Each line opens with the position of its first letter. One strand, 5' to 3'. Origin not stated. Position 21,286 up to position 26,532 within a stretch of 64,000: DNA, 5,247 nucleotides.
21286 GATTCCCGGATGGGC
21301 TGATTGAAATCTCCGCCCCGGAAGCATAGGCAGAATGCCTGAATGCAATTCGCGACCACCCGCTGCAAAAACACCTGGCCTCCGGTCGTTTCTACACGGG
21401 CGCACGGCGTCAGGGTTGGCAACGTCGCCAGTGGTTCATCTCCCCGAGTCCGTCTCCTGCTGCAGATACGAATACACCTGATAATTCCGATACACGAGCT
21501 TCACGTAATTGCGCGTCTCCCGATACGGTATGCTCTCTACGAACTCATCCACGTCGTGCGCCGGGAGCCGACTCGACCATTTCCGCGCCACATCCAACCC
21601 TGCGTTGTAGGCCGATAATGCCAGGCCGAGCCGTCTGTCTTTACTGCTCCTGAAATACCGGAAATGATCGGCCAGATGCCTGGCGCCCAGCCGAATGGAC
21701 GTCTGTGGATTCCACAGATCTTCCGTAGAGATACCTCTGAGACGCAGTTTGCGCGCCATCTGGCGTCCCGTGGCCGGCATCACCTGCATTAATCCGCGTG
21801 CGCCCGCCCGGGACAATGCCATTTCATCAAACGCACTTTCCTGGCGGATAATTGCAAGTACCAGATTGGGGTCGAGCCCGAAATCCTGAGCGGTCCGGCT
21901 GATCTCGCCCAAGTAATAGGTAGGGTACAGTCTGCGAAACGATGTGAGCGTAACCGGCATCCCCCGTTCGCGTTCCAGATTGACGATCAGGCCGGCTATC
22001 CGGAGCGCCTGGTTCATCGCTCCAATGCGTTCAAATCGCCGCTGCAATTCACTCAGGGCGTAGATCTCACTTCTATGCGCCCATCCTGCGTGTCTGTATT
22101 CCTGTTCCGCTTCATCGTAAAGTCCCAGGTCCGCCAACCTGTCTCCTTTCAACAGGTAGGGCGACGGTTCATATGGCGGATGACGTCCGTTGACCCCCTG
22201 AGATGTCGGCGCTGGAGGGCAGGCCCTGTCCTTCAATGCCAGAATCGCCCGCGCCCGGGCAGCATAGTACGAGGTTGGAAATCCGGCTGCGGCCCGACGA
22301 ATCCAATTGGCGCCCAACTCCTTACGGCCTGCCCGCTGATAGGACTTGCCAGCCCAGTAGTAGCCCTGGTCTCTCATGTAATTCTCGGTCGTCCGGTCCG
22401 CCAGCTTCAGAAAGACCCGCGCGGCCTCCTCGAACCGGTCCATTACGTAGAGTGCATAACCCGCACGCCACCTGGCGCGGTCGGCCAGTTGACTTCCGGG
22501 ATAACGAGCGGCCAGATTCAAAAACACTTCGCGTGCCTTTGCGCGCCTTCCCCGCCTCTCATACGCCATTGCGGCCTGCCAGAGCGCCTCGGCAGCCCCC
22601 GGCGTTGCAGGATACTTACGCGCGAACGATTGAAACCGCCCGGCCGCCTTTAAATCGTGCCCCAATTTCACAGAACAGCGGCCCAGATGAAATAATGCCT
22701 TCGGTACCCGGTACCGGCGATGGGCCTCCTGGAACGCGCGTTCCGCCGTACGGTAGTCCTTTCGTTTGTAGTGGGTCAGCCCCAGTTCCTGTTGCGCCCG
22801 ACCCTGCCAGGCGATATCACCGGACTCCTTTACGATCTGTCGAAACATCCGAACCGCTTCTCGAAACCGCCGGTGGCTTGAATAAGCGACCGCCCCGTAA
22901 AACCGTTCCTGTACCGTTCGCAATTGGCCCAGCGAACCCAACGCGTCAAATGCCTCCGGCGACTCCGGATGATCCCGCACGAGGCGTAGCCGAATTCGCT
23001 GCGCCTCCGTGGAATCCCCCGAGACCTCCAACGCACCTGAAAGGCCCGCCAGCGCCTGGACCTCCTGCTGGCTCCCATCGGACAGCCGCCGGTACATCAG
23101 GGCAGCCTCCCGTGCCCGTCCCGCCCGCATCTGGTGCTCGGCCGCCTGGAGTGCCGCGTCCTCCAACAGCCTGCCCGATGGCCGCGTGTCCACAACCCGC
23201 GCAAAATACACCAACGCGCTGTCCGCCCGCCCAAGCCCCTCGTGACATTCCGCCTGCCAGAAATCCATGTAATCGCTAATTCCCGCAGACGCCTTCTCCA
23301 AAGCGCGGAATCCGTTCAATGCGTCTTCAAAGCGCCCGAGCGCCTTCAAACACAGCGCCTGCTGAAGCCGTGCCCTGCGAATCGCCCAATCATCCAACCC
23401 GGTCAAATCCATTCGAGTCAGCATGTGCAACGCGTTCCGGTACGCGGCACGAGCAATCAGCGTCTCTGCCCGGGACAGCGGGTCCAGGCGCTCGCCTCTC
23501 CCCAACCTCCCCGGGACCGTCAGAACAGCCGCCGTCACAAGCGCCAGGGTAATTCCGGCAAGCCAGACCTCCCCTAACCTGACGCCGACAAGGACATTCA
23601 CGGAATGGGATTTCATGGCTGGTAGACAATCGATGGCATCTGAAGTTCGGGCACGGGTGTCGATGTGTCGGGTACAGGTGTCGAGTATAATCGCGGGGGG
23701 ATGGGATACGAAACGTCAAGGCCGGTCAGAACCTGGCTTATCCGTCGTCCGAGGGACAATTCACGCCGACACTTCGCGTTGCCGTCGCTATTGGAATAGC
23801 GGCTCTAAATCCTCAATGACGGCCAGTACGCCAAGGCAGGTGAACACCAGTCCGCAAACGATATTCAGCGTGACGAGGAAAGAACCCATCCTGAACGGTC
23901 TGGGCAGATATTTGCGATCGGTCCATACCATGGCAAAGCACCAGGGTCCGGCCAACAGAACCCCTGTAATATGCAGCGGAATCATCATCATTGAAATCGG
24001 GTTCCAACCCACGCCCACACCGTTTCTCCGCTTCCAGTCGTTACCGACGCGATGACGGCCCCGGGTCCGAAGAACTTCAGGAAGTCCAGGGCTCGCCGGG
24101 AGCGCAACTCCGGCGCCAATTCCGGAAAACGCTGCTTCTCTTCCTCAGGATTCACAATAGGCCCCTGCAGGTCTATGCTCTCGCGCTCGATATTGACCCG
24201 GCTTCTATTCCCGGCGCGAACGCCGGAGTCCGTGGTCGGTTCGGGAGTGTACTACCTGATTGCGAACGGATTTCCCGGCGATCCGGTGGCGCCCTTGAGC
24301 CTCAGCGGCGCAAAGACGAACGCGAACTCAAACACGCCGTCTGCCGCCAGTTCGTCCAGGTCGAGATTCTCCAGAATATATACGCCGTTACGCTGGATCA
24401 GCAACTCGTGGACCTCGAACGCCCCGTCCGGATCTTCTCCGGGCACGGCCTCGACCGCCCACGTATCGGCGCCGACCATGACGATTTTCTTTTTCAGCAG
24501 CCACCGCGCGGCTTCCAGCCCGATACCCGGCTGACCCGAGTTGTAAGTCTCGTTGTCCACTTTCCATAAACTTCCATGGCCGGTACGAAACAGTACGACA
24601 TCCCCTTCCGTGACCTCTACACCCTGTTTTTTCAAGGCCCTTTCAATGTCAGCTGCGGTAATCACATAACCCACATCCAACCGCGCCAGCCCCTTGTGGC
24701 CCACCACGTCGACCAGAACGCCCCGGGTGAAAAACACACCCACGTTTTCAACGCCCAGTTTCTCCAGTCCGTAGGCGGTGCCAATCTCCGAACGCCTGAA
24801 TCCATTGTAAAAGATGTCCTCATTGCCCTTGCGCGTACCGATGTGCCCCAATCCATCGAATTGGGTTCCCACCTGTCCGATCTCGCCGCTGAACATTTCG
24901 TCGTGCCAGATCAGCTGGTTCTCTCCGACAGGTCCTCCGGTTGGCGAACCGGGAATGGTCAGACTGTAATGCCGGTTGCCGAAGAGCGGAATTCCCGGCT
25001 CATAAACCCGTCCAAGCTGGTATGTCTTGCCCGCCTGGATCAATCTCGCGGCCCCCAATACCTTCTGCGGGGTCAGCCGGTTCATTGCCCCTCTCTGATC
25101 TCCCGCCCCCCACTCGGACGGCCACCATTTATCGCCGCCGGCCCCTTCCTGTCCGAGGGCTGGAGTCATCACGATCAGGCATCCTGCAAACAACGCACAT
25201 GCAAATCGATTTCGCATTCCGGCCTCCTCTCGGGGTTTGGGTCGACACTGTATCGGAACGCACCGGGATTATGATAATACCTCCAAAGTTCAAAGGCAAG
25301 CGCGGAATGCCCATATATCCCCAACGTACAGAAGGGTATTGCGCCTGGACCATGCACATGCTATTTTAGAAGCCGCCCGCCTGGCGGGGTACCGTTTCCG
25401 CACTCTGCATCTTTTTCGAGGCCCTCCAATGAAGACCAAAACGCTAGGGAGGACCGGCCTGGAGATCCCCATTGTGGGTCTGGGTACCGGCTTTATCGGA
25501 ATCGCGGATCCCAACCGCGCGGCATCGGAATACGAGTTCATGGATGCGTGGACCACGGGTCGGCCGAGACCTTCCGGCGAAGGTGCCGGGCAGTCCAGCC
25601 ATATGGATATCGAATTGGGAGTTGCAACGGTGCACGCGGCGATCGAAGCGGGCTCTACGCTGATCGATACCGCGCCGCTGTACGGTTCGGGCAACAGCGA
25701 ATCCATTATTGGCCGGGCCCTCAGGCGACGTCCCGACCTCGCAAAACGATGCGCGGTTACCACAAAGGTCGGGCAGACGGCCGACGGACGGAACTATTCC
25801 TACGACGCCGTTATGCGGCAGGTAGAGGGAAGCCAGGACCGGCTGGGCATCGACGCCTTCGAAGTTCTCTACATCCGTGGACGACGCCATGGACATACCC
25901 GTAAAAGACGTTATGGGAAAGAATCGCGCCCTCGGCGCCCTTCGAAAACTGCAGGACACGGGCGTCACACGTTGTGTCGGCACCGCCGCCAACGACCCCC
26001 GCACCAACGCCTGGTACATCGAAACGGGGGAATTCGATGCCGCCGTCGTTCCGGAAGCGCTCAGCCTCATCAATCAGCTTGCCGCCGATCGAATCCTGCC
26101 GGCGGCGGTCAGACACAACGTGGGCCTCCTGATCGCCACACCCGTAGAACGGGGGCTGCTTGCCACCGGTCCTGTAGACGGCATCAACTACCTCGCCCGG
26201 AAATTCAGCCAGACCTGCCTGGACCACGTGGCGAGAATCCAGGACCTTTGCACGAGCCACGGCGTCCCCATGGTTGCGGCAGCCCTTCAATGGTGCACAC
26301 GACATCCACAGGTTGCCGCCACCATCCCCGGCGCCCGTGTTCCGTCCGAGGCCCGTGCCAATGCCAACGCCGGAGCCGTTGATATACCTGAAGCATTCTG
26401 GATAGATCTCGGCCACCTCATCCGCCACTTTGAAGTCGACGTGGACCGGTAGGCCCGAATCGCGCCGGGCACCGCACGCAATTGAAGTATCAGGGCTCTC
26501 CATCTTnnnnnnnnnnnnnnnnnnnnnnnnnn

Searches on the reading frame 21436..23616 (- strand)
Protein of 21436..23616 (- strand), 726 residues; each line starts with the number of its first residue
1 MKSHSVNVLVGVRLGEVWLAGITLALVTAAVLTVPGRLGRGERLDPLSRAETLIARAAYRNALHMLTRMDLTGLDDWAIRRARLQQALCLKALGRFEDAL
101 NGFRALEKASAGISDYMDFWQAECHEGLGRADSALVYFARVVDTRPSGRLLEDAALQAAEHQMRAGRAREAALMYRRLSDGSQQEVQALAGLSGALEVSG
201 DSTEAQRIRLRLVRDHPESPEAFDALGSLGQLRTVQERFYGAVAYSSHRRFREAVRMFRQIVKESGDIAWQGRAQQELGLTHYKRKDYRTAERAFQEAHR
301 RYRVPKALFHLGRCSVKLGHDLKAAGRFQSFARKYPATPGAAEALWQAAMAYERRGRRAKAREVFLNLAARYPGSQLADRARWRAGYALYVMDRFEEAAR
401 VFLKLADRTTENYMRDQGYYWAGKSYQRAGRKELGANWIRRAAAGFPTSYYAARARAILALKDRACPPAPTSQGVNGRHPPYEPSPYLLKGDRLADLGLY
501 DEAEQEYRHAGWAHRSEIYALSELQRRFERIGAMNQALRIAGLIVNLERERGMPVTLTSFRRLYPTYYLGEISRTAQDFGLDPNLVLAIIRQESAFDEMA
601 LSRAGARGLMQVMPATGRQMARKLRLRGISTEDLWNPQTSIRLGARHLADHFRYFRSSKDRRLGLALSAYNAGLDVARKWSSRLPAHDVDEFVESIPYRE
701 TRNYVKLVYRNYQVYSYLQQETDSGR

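Call 9: search_protein_families(library=pfam, proteins=[window:21436-23616:-], max_evalue=0.001)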
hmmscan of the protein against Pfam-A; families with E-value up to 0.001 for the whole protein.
window:21436-23616:- (726 aa): 12 families
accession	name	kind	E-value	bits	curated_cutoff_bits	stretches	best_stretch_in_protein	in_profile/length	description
PF01464.25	SLT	-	4e-26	91.3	21.3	1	574-684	5-108/117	Transglycosylase SLT domain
PF13174.12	TPR_6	-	8.3e-20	70.5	26.3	1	343-375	1-33/33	Tetratricopeptide repeat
PF13428.12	TPR_14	-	1.5e-11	44.2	23.5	0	343-381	2-40/44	Tetratricopeptide repeat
PF13432.12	TPR_16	-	1.6e-11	44.9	32.7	0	86-147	3-63/65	Tetratricopeptide repeat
PF07719.23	TPR_2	-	3e-11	43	27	0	274-301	3-30/34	Tetratricopeptide repeat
PF13181.12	TPR_8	-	4.5e-09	36.2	25.7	0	487-510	4-27/34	Tetratricopeptide repeat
PF14559.12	TPR_19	-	2e-07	31.6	25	0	163-227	2-66/68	Tetratricopeptide repeat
PF00515.34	TPR_1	-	5.6e-07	29.6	27.8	0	277-300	6-29/34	Tetratricopeptide repeat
PF12895.13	ANAPC3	-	3.3e-05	24.5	27.2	0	273-320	24-71/82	Anaphase-promoting complex, cyclosome, subunit 3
PF20308.4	TPR-S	-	4.2e-05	24.5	27.6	0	170-229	4-60/102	Tetratricopeptide Repeats-Sensor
PF17004.11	SRP_TPR_like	-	6.6e-05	23.4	35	0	378-429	37-86/109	Putative TPR-like repeat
PF13525.12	YfiO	-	8.6e-05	22.8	25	0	322-363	158-199/203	Outer membrane lipoprotein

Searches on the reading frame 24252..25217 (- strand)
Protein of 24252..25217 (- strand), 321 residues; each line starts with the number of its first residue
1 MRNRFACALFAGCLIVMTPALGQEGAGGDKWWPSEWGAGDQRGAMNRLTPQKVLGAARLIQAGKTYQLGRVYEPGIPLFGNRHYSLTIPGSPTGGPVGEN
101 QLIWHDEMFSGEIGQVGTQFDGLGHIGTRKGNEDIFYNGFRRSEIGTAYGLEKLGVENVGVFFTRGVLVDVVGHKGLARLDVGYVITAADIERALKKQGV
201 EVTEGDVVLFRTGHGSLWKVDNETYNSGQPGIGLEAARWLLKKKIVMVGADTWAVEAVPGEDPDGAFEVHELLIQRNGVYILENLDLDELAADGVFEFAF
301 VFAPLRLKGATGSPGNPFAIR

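Call 99: find_encoding_contigs(protein=window:24252-25217:-, flank=10000, max_places=3)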
Protein window:24252-25217:- (321 aa): 6 contigs read that carry it; 3 places shown.
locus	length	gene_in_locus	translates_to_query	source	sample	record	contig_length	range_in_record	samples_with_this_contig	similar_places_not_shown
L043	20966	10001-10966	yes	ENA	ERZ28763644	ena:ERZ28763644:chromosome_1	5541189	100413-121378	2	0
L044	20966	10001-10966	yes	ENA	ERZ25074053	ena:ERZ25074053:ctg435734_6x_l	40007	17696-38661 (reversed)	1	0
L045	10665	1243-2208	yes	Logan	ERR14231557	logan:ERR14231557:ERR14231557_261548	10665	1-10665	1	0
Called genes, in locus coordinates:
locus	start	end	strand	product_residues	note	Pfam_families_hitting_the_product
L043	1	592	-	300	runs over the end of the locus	PF00701:DHDPS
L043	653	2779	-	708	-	PF07940:Hepar_II_III_C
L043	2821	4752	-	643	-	-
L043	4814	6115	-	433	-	PF07940:Hepar_II_III_C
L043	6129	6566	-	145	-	-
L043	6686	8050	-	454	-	PF00483:NTP_transferase, PF12804:NTP_transf_3, PF25087:GMPPB_C (weak), PF00132:Hexapep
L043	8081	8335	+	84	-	-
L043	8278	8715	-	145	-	PF23023:Anti-Pycsar_Apyc1, PF00753:Lactamase_B, PF12706:Lactamase_B_2 (weak)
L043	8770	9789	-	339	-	PF00248:Aldo_ket_red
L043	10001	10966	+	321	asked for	PF04199:Cyclase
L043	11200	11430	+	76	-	-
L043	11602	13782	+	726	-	PF07719:TPR_2 (faint), PF13428:TPR_14 (faint), PF13432:TPR_16 (faint), PF14559:TPR_19 (faint), PF00515:TPR_1 (faint), PF13174:TPR_6 (faint), PF13181:TPR_8 (faint), PF01464:SLT, +2 more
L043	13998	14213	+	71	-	-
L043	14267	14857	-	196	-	PF01725:Ham1p_like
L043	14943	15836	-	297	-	PF01695:IstB_IS21 (weak)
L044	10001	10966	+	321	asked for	PF04199:Cyclase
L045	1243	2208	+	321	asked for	PF04199:Cyclase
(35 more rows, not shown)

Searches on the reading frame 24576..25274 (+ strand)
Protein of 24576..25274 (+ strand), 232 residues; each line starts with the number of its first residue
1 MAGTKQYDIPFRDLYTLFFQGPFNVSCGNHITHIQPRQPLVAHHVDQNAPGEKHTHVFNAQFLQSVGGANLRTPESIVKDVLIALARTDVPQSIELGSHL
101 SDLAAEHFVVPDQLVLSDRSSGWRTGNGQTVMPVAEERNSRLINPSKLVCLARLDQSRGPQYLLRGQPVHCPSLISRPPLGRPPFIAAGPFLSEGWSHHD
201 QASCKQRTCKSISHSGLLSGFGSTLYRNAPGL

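Call 3: search_protein_families(library=pfam, proteins=[window:24576-25274:+], max_evalue=0.01)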
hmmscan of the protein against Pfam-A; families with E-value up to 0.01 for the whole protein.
window:24576-25274:+ (232 aa): 0 families

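Call 4: search_protein_families(library=ncbifam, proteins=[window:24576-25274:+], max_evalue=0.01)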
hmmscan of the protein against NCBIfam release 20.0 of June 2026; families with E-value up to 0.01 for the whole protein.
window:24576-25274:+ (232 aa): 0 families

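Call 67: search_protein_families(library=pfam, proteins=[window:24576-25274:+], max_evalue=10)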
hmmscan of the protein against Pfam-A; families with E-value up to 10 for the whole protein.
window:24576-25274:+ (232 aa): 0 families

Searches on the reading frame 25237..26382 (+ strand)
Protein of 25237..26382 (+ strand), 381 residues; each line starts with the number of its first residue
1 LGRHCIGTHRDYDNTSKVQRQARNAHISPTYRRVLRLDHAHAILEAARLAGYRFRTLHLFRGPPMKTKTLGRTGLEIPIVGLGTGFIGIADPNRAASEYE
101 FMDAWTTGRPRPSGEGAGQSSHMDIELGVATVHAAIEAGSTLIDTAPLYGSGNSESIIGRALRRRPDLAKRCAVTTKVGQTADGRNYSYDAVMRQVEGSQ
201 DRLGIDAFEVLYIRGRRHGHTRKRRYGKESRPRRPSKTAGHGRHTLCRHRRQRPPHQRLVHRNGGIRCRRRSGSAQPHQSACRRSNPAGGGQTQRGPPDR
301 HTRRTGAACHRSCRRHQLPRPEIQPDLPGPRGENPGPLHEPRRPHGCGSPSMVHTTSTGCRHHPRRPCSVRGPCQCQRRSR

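Call 3: search_protein_families(library=pfam, proteins=[window:25237-26382:+], max_evalue=0.01)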
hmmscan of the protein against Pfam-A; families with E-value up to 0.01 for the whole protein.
window:25237-26382:+ (381 aa): 1 family
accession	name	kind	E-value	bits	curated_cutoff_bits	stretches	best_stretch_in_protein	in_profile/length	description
PF00248.27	Aldo_ket_red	-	4.1e-15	56.1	24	1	122-213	15-108/291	Aldo/keto reductase family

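Call 4: search_protein_families(library=ncbifam, proteins=[window:25237-26382:+], max_evalue=0.01)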
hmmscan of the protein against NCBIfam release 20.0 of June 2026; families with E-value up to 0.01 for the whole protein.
window:25237-26382:+ (381 aa): 3 families
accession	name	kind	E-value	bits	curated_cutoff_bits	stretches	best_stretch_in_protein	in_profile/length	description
NF049922.1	MethglyxlRedYdjG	equivalog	2.8e-11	43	550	1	114-210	24-132/326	NADH-dependent methylglyoxal reductase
TIGR01293.1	Kv_beta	subfamily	7.5e-07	28.5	365.4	1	130-213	35-121/319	voltage-dependent potassium channel subunit beta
NF007695.0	PRK10376.1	subfamily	1.9e-05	23.9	280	1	124-216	38-132/290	oxidoreductase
